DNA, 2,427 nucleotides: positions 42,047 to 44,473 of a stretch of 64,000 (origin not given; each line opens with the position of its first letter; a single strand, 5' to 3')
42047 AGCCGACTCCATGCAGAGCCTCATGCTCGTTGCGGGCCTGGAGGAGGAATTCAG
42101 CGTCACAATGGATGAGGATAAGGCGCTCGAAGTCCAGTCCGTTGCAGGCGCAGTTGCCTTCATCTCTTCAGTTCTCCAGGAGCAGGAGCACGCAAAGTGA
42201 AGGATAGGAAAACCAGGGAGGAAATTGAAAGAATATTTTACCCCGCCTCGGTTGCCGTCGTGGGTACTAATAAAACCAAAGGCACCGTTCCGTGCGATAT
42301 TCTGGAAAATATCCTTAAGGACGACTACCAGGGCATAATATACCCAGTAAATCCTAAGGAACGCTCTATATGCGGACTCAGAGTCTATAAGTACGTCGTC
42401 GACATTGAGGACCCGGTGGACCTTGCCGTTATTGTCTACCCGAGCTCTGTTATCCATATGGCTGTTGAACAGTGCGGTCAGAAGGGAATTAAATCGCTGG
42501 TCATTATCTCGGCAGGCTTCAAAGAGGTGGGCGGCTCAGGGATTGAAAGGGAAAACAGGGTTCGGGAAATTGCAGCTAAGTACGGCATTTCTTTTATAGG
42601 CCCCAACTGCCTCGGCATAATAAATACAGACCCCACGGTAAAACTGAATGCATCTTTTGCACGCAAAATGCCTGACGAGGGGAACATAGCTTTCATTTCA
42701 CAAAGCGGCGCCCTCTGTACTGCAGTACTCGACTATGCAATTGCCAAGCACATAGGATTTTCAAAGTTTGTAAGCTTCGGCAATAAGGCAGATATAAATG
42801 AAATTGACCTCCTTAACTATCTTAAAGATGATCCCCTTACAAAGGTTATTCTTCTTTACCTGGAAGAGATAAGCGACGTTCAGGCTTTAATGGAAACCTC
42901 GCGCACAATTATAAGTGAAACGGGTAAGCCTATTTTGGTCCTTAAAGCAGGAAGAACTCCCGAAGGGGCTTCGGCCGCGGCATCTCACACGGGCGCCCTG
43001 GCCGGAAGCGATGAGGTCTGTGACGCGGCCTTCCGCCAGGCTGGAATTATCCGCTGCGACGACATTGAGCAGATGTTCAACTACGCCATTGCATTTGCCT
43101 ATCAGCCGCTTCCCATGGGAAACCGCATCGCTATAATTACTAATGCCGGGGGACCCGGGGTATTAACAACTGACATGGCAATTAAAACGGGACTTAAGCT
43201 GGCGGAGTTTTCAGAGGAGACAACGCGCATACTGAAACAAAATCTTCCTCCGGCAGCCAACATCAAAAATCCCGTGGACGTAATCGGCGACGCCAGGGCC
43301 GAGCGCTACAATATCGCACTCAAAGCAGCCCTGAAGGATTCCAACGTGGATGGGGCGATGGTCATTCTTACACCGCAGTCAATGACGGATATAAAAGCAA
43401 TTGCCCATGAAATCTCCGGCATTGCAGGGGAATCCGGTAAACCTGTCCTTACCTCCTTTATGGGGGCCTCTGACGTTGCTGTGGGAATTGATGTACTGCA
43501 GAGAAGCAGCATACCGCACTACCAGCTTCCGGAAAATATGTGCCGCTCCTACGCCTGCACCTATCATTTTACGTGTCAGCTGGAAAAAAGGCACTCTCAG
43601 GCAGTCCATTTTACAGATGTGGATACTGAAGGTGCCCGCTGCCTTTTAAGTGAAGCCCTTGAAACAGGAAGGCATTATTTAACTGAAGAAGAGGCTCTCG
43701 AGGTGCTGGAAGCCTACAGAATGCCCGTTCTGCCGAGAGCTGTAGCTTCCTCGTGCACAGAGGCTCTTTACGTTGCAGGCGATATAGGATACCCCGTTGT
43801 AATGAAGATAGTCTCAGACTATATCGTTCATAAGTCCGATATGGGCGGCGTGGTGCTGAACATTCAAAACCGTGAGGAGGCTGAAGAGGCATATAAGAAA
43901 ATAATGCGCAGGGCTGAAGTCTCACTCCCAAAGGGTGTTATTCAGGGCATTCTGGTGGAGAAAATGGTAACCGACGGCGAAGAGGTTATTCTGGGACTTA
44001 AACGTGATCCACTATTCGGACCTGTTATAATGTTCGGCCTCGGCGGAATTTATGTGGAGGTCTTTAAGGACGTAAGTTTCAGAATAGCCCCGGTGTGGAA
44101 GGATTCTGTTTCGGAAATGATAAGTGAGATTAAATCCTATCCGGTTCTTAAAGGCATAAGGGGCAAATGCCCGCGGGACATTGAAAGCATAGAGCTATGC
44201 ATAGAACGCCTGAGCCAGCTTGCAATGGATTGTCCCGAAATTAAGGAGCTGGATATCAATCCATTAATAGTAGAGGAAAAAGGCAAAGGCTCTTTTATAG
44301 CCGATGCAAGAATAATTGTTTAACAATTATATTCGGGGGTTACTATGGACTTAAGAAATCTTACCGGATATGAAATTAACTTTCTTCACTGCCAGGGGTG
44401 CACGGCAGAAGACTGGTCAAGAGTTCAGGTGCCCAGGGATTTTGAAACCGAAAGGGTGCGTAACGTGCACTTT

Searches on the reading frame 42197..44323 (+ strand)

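Call 22: search_protein_families(library=pfam, proteins=[window:42197-44323:+])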
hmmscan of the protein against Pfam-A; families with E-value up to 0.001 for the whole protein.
window:42197-44323:+ (708 aa): 5 families
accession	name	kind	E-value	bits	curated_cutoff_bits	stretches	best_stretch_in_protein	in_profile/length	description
PF13549.11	ATP-grasp_5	-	1.6e-81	273.4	27.6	1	487-708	2-221/221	ATP-grasp domain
PF13607.11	Succ_CoA_lig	-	3e-54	182.9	27.4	1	161-299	1-137/138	Succinyl-CoA ligase like flavodoxin domain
PF13380.12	CoA_binding_2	-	9.6e-19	68.4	22.8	1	18-143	2-115/116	CoA binding domain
PF19045.5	Ligase_CoA_2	-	1.2e-10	42.1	23.7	1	312-443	2-138/162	Ligase-CoA domain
PF02629.25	CoA_binding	-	1.5e-08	35.7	22.3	1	16-107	3-97/97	CoA binding domain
